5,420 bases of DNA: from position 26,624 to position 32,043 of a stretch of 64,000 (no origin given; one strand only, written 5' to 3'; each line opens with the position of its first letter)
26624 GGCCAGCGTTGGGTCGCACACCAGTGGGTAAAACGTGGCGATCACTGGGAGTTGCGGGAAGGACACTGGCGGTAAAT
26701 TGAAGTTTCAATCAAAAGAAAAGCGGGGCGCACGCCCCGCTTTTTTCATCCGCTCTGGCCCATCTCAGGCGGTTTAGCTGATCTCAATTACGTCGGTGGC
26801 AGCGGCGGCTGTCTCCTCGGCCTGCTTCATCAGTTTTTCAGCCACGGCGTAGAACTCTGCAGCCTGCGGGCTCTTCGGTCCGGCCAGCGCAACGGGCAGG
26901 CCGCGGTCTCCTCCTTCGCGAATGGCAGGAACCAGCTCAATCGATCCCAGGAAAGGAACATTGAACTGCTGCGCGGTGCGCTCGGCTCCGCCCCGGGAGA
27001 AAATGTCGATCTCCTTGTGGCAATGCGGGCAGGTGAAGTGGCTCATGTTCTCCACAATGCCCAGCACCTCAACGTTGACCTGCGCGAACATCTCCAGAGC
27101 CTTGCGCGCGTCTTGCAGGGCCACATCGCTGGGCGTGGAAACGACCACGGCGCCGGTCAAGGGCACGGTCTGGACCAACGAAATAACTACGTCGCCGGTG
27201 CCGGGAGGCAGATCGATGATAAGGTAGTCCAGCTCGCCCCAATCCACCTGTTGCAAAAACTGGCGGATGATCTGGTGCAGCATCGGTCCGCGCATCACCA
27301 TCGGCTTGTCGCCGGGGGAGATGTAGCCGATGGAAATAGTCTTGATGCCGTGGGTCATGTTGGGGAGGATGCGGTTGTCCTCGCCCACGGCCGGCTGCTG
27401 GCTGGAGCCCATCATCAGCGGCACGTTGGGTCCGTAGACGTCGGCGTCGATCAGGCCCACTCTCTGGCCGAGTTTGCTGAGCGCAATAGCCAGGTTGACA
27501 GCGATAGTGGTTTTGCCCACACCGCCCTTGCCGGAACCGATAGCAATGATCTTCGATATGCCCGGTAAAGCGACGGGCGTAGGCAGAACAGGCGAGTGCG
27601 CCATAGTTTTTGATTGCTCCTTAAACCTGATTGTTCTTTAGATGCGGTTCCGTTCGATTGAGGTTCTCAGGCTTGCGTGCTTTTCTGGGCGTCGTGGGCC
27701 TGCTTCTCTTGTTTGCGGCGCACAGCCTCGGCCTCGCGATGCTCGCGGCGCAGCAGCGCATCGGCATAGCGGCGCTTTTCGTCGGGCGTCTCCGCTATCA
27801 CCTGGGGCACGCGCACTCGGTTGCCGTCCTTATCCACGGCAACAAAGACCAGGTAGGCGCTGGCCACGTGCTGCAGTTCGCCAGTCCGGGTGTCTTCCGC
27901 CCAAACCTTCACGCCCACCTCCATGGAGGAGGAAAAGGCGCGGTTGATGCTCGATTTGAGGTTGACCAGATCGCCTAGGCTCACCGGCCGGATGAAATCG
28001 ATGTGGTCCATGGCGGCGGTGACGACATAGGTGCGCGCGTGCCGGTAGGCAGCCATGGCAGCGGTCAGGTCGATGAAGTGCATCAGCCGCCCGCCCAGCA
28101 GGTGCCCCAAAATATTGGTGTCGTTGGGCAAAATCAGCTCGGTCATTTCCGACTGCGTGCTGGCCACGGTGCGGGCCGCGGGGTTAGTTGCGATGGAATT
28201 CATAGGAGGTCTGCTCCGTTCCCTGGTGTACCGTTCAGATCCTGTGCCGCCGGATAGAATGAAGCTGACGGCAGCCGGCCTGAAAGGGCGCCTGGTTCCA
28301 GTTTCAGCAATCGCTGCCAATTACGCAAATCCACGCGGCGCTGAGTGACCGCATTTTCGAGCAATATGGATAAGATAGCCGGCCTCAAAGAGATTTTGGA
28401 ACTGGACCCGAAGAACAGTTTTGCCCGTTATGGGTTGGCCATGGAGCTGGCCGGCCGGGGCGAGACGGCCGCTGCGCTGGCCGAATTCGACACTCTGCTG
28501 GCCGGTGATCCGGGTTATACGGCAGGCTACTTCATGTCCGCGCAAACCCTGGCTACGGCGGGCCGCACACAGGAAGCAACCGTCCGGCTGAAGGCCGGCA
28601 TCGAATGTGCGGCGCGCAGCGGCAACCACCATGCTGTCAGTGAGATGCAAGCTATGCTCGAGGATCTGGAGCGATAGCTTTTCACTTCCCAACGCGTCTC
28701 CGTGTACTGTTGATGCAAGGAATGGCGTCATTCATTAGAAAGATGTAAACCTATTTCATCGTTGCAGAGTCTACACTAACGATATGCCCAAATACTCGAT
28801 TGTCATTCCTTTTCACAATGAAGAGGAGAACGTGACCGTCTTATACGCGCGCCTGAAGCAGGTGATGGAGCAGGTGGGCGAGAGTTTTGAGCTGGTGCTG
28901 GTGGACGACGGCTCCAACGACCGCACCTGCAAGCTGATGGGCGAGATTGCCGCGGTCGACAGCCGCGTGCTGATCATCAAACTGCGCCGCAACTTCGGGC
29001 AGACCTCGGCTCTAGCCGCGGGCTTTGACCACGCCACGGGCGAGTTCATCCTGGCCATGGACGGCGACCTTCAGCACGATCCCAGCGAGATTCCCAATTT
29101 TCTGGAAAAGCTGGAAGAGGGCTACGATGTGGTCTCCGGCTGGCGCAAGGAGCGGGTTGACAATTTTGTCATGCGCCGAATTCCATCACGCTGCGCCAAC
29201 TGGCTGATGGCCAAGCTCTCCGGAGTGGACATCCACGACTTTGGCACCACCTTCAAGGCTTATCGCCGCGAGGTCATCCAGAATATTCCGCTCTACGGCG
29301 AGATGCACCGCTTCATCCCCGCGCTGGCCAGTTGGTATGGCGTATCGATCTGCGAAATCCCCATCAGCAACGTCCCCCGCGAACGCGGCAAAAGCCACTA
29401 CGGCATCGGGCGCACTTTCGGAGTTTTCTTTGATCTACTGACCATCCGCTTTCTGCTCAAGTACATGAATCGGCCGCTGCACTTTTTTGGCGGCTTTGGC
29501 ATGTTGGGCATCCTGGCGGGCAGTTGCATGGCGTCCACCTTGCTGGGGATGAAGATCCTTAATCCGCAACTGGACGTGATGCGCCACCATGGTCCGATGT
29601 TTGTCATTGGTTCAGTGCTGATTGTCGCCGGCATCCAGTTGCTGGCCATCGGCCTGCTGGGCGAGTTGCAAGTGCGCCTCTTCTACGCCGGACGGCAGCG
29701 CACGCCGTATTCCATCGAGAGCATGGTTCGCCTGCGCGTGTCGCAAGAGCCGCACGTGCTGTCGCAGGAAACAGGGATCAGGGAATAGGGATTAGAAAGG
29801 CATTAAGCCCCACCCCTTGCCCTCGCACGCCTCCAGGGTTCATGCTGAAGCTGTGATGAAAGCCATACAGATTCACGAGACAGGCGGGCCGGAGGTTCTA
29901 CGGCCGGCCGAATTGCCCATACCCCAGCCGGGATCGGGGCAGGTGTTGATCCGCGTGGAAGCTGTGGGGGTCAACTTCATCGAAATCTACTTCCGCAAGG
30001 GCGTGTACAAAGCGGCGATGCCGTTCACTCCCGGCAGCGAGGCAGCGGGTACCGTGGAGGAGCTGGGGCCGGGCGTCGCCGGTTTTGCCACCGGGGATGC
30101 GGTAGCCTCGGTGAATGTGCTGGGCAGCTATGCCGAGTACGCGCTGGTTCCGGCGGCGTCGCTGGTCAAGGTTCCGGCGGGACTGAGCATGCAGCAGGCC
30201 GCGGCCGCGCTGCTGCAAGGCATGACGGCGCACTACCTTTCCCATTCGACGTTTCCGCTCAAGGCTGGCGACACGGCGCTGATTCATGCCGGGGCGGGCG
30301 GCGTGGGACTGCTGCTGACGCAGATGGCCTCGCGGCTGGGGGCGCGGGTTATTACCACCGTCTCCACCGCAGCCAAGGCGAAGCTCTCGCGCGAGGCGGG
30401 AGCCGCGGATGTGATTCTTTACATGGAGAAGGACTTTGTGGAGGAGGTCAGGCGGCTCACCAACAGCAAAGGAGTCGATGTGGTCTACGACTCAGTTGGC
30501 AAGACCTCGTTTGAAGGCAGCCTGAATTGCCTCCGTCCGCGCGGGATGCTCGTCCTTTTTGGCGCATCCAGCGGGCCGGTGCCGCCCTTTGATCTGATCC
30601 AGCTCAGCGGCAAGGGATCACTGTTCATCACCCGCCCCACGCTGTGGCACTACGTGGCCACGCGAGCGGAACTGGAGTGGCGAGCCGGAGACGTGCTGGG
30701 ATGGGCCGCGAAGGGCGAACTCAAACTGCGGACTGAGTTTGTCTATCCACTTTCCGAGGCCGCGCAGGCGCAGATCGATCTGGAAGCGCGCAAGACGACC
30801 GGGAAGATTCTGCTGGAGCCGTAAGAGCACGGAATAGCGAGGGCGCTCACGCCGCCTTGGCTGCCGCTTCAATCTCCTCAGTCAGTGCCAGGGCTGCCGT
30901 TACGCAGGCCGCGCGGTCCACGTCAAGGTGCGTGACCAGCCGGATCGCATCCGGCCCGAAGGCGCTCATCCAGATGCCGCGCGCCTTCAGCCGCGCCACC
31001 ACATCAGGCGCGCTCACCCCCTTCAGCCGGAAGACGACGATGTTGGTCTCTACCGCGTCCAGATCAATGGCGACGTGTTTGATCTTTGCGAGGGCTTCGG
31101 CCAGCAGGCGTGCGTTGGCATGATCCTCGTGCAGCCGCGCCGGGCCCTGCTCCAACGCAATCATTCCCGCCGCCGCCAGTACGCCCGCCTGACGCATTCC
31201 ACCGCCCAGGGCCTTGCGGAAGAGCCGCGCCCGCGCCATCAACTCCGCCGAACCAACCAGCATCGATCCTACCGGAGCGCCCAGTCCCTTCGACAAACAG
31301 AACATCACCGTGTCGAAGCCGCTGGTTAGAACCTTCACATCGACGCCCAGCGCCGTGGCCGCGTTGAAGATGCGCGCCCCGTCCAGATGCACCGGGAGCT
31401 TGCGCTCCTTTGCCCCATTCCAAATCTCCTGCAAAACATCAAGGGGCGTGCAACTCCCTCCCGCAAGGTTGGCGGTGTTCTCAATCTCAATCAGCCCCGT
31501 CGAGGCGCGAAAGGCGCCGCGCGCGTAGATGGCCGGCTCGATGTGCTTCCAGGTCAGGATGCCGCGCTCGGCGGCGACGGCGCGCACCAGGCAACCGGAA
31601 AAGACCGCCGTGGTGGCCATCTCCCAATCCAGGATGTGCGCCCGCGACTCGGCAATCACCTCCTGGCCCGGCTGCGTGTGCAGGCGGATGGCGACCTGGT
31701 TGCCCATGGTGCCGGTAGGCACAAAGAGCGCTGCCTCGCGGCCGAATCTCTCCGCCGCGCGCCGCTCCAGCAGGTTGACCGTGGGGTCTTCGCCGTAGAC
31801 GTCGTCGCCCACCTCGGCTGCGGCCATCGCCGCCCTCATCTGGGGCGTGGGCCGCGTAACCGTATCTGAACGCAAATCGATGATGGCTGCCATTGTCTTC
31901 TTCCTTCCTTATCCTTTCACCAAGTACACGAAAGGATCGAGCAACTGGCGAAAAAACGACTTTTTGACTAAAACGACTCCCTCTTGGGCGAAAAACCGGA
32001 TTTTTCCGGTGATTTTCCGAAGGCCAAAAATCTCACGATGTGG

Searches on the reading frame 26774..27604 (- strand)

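Call 64: search_protein_families(library=pfam, proteins=[window:26774-27604:-], max_evalue=0.001)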
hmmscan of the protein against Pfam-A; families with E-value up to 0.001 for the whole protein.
window:26774-27604:- (276 aa): 9 families
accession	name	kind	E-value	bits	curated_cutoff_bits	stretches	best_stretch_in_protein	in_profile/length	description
PF10609.15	ParA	-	2.9e-97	325.4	27.1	1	16-258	2-245/246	NUBPL iron-transfer P-loop NTPase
PF01656.29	CbiA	-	9.6e-16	58.3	25.4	1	20-188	1-83/125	CobQ/CobB/MinD/ParA nucleotide binding domain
PF13614.12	AAA_31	-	2.9e-14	53.8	27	1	17-58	1-42/177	AAA domain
PF09140.17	MipZ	-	4e-08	33.3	20.7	1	19-143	2-117/262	ATPase MipZ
PF02374.21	ArsA_ATPase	-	3.1e-07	30.4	24.3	1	20-55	4-38/305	Anion-transporting ATPase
PF06564.18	CBP_BcsQ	-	3.4e-07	30.5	21.3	1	19-54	3-38/234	Cellulose biosynthesis protein BcsQ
PF00142.24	Fer4_NifH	-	1.8e-06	28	25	1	20-73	3-55/271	4Fe-4S iron sulfur cluster binding proteins, NifH/frxC family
PF07015.17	VirC1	-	0.00035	20.4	24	1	18-57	2-41/231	VirC1 protein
PF01209.24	Ubie_methyltran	-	0.00082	19.2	20.1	0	109-181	31-103/233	ubiE/COQ5 methyltransferase family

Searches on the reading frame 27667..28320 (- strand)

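Call 64: search_protein_families(library=pfam, proteins=[window:27667-28320:-], max_evalue=0.001)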
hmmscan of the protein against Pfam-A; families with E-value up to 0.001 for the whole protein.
window:27667-28320:- (217 aa): 2 families
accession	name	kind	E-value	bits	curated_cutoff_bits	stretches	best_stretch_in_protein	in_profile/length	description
PF03061.28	4HBT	-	3.5e-19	69.3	20.6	1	72-147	2-78/79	Thioesterase superfamily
PF13279.12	4HBT_2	-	0.00029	21.7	25.5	1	80-177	26-120/122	Thioesterase-like superfamily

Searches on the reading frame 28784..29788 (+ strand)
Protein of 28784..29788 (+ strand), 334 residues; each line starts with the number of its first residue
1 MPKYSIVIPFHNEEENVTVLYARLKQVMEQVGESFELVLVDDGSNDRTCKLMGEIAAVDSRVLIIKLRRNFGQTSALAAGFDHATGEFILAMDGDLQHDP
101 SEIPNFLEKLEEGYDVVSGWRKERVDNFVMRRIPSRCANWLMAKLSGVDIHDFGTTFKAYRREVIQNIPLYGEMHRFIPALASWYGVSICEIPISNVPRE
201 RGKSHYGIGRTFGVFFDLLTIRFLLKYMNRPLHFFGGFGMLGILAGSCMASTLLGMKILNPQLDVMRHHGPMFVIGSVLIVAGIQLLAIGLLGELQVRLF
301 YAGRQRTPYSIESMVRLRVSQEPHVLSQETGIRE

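Call 64: search_protein_families(library=pfam, proteins=[window:28784-29788:+], max_evalue=0.001)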
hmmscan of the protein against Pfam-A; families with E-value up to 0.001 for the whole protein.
window:28784-29788:+ (334 aa): 2 families
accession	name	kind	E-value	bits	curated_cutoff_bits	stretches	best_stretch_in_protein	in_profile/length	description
PF00535.33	Glycos_transf_2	-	1e-31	110.6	23.3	1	5-167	1-166/168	Glycosyl transferase family 2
PF10111.15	Glyco_tranf_2_2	-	4.4e-09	36.7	27.3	1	5-96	1-92/276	Glycosyltransferase like family 2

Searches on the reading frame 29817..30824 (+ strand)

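Call 64: search_protein_families(library=pfam, proteins=[window:29817-30824:+], max_evalue=0.001)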
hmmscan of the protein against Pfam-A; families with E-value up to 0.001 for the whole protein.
window:29817-30824:+ (335 aa): 3 families
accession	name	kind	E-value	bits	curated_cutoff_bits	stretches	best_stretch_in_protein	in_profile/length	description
PF00107.32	ADH_zinc_N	-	5e-26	91.6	31.8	1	162-262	1-101/129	Zinc-binding dehydrogenase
PF08240.17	ADH_N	-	1.6e-19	70.5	23.5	1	39-120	1-103/104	Alcohol dehydrogenase GroES-like domain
PF13602.12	ADH_zinc_N_2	-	3.1e-18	67.4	27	1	195-333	2-134/134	Zinc-binding dehydrogenase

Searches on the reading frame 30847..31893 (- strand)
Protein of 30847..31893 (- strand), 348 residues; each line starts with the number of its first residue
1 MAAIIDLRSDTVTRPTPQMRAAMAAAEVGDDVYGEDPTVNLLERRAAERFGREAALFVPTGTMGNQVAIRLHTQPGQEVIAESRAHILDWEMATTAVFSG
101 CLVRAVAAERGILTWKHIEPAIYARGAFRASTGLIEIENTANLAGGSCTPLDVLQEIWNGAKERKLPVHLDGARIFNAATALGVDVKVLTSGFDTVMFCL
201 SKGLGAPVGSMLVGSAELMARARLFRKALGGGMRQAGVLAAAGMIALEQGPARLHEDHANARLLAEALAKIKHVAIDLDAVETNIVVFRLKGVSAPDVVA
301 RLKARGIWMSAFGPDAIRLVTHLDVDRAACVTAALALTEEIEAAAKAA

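Call 64: search_protein_families(library=pfam, proteins=[window:30847-31893:-], max_evalue=0.001)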
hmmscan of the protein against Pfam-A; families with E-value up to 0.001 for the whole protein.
window:30847-31893:- (348 aa): 3 families
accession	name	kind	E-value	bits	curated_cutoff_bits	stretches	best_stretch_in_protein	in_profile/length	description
PF01212.27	Beta_elim_lyase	-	2e-100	336.3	27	1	6-288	1-285/288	Beta-eliminating lyase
PF00266.25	Aminotran_5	-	4.7e-06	26.2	21.5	0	56-234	65-231/371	Aminotransferase class-V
PF00202.27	Aminotran_3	-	0.00016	20.9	30.5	0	32-105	66-134/403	Aminotransferase class-III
